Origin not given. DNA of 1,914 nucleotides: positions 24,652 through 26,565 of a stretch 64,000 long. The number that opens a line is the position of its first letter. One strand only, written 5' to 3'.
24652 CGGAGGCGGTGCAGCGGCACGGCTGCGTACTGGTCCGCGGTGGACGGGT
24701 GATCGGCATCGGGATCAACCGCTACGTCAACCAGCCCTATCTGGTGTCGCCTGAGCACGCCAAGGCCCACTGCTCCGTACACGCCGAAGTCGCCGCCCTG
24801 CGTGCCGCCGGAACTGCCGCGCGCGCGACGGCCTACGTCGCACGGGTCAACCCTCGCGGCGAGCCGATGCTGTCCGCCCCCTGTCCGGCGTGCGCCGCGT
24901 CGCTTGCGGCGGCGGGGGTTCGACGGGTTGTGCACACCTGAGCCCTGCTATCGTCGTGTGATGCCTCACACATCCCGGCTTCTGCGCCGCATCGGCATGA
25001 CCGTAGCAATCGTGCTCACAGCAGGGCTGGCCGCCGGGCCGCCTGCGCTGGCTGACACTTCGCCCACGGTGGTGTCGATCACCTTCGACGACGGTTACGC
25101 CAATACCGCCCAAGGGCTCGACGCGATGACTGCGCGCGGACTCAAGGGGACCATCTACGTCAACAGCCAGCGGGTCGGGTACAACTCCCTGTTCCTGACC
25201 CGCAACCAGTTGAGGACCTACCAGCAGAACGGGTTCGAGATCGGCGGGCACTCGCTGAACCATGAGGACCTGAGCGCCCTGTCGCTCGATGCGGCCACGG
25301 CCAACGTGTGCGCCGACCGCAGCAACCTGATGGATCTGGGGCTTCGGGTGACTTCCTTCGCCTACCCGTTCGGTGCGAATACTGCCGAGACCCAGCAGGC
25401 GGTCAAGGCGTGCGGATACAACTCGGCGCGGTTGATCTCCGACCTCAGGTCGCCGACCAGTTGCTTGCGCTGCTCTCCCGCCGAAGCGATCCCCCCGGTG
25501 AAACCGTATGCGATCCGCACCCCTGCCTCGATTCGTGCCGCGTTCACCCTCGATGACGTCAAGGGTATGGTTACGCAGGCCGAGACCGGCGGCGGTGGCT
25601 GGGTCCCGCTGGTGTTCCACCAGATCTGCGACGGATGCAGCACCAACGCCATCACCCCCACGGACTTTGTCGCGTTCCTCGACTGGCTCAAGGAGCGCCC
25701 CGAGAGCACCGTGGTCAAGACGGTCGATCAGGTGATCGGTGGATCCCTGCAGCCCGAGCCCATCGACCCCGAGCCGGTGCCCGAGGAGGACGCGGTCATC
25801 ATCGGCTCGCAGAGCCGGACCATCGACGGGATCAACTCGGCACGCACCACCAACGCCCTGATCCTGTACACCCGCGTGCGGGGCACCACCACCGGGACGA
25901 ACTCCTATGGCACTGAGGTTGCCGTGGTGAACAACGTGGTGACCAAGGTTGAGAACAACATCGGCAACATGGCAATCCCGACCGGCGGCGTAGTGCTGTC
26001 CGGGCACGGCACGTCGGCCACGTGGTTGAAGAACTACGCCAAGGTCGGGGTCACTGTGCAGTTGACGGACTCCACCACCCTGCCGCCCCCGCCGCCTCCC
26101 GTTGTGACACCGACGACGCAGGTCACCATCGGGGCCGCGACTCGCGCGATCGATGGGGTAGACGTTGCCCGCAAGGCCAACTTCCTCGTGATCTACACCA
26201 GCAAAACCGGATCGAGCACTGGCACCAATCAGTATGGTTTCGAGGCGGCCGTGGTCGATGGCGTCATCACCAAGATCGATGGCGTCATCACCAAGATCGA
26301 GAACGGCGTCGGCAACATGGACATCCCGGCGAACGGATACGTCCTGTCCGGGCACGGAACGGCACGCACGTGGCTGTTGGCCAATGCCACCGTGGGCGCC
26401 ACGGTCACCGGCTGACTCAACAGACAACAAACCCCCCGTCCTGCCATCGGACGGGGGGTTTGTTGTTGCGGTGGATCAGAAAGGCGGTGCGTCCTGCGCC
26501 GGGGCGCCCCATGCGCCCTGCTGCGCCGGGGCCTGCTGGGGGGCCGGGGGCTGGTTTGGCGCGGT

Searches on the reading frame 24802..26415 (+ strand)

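Call 24: search_protein_families(library=phrogs, max_evalue=0.001, proteins=[window:24802-26415:+])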
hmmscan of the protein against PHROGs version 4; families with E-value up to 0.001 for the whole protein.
window:24802-26415:+ (537 aa): 0 families

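Call 27: search_protein_families(library=pfam, max_evalue=0.01, proteins=[window:24802-26415:+])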
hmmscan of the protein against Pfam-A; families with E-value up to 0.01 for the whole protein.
window:24802-26415:+ (537 aa): 1 family
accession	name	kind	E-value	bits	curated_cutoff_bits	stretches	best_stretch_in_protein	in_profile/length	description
PF01522.26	Polysacc_deac_1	-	9.2e-21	74.5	23.1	1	85-207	3-122/124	Polysaccharide deacetylase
